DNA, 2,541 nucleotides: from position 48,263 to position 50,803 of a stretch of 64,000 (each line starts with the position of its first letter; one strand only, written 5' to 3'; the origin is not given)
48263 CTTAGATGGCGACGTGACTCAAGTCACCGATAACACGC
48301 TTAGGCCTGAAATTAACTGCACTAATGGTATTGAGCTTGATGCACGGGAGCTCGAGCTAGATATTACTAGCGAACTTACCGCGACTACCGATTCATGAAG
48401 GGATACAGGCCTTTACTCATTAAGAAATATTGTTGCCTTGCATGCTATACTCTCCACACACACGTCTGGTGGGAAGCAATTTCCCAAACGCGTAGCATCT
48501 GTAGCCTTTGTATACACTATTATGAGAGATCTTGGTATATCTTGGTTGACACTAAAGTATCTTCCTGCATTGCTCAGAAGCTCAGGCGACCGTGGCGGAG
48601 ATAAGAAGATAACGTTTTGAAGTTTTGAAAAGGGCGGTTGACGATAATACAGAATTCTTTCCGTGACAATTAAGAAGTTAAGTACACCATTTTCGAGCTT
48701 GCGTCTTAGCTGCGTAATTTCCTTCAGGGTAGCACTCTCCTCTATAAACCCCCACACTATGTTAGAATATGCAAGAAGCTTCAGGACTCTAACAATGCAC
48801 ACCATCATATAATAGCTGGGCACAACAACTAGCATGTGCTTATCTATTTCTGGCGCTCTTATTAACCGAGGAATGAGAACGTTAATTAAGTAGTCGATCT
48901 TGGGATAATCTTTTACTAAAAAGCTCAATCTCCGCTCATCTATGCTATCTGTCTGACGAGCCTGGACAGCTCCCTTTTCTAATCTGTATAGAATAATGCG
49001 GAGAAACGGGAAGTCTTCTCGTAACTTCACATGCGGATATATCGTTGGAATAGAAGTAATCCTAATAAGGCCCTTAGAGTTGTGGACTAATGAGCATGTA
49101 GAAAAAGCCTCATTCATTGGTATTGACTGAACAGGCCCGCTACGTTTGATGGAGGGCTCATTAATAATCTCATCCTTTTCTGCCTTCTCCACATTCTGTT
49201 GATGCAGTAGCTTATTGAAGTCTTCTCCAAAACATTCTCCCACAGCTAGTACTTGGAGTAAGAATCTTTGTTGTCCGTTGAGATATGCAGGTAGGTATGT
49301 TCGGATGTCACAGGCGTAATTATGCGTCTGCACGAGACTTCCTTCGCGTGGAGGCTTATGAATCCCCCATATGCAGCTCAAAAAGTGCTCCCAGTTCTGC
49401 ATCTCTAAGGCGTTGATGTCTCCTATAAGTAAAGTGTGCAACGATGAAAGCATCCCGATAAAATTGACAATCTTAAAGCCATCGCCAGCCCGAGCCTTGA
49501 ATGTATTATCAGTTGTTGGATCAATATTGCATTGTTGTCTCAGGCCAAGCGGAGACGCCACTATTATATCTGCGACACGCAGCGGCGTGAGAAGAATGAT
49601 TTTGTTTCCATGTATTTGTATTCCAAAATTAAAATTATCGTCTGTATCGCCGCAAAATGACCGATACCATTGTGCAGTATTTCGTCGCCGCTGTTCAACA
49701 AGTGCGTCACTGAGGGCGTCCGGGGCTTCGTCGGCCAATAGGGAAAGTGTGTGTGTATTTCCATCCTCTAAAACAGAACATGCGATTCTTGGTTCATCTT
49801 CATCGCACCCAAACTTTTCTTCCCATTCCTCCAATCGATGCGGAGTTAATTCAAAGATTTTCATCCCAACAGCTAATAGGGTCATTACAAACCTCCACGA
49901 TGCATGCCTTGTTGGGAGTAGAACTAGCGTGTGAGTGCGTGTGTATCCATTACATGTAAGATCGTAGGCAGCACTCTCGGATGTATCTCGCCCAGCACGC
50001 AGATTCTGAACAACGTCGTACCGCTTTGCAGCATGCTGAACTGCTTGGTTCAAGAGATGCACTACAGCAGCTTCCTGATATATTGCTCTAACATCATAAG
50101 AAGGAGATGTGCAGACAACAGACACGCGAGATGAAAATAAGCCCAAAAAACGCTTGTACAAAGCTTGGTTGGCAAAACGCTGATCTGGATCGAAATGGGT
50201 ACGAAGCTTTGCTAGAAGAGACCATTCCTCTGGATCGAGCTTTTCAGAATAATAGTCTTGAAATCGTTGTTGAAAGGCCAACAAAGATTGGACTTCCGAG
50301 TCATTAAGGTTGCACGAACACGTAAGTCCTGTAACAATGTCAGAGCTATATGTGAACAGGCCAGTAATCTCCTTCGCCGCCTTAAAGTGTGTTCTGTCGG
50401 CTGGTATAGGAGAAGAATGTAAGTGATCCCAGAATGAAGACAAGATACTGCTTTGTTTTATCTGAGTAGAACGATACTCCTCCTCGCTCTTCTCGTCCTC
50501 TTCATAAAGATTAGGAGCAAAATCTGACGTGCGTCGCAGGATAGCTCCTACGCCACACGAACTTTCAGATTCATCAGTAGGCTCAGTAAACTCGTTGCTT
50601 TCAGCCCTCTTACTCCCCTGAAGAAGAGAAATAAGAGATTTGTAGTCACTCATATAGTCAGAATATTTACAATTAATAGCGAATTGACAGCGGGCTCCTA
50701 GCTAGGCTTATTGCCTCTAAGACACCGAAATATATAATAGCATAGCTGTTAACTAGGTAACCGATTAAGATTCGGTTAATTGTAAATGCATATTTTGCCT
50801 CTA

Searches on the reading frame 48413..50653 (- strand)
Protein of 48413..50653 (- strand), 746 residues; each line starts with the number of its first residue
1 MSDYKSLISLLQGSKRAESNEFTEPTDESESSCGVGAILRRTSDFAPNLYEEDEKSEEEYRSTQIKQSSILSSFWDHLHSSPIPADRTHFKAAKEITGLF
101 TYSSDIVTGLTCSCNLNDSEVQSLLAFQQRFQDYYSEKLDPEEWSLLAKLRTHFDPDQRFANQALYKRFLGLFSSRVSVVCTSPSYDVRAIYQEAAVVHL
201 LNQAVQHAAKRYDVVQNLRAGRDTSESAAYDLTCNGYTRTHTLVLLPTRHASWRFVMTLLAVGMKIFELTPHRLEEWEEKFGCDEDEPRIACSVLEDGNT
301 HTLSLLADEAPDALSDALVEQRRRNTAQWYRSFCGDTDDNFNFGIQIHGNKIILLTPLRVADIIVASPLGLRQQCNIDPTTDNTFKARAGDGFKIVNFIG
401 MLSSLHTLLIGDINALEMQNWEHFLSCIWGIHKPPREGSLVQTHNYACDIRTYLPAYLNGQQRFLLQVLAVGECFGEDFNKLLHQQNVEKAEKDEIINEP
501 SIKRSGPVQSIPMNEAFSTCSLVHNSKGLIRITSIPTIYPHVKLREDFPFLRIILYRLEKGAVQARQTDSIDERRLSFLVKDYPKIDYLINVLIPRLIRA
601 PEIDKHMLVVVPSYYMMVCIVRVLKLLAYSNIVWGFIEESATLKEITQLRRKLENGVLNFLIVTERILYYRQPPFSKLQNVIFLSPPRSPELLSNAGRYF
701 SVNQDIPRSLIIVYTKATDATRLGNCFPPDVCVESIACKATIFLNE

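Call 21: search_protein_families(library=pfam, proteins=[window:48413-50653:-], max_evalue=0.01)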
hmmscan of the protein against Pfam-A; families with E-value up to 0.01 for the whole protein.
window:48413-50653:- (746 aa): 2 families
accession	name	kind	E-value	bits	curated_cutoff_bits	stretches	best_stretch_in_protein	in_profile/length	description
PF22916.2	UTP25_NTPase-like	-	2.7e-29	102.8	27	1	182-486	7-258/266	UTP25, NTP hydrolase-like domain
PF06862.17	Utp25_C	-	1.7e-17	64.2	32.8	1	585-702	28-142/190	Utp25, C-terminal domain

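Call 54: find_encoding_contigs(protein=window:48413-50653:-, flank=10000, max_places=10)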
Protein window:48413-50653:- (746 aa): 23 contigs read that carry it; 10 places shown.
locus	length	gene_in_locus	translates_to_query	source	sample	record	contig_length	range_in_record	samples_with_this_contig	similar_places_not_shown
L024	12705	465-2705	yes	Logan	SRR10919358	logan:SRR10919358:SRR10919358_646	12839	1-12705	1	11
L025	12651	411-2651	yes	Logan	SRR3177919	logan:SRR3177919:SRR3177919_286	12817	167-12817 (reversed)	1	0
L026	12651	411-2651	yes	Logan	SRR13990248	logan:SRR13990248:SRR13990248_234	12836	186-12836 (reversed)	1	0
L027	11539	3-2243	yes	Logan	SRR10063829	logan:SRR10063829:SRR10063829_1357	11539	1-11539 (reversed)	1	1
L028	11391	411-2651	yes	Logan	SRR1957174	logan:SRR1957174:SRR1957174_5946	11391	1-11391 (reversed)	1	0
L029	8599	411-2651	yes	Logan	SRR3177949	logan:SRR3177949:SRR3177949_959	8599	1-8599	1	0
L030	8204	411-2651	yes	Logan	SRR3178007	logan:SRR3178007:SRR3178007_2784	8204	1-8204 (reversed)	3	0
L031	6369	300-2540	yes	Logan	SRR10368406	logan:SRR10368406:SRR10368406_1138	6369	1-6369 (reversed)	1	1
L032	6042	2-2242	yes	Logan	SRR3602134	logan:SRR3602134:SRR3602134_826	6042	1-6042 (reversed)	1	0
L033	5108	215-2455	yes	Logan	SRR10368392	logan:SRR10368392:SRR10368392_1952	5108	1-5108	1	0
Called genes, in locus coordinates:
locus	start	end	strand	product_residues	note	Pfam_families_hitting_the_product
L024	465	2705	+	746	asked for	PF22916:UTP25_NTPase-like, PF06862:Utp25_C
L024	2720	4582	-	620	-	PF00076:RRM_1 (weak)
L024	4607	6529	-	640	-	PF00069:Pkinase, PF07714:PK_Tyr_Ser-Thr, PF12796:Ank_2 (weak), PF13637:Ank_4 (faint), PF13857:Ank_5 (faint), PF00023:Ank (faint), PF12796:Ank_2, PF12796:Ank_2, +1 more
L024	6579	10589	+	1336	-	PF00023:Ank (faint), PF12796:Ank_2, PF13606:Ank_3 (faint), PF13637:Ank_4 (faint), PF13857:Ank_5 (faint), PF12796:Ank_2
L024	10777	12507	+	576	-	PF01336:tRNA_anti-codon, PF00152:tRNA-synt_2, PF01409:tRNA-synt_2d (faint)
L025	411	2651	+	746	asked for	PF22916:UTP25_NTPase-like, PF06862:Utp25_C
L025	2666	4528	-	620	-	PF00076:RRM_1 (weak)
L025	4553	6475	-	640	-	PF00069:Pkinase, PF07714:PK_Tyr_Ser-Thr, PF12796:Ank_2 (weak), PF13637:Ank_4 (faint), PF13857:Ank_5 (faint), PF00023:Ank (faint), PF12796:Ank_2, PF12796:Ank_2, +1 more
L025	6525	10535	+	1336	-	PF00023:Ank (faint), PF12796:Ank_2, PF13606:Ank_3 (faint), PF13637:Ank_4 (faint), PF13857:Ank_5 (faint), PF12796:Ank_2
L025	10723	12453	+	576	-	PF01336:tRNA_anti-codon, PF00152:tRNA-synt_2, PF01409:tRNA-synt_2d (faint)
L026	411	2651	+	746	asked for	PF22916:UTP25_NTPase-like, PF06862:Utp25_C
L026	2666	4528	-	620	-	PF00076:RRM_1 (weak)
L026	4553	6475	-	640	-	PF00069:Pkinase, PF07714:PK_Tyr_Ser-Thr, PF12796:Ank_2 (weak), PF13637:Ank_4 (faint), PF13857:Ank_5 (faint), PF00023:Ank (faint), PF12796:Ank_2, PF12796:Ank_2, +1 more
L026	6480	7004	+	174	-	PF12796:Ank_2, PF13637:Ank_4 (faint), PF13857:Ank_5 (faint), PF00023:Ank (faint), PF13606:Ank_3 (faint), PF12796:Ank_2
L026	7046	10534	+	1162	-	PF06156:YabA (faint), PF00023:Ank (faint), PF13606:Ank_3 (faint), PF13857:Ank_5 (faint), PF12796:Ank_2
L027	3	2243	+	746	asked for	PF22916:UTP25_NTPase-like, PF06862:Utp25_C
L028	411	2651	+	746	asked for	PF22916:UTP25_NTPase-like, PF06862:Utp25_C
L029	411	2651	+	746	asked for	PF22916:UTP25_NTPase-like, PF06862:Utp25_C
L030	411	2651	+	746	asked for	PF22916:UTP25_NTPase-like, PF06862:Utp25_C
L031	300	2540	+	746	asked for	PF22916:UTP25_NTPase-like, PF06862:Utp25_C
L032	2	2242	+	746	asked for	PF22916:UTP25_NTPase-like, PF06862:Utp25_C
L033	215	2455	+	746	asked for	PF22916:UTP25_NTPase-like, PF06862:Utp25_C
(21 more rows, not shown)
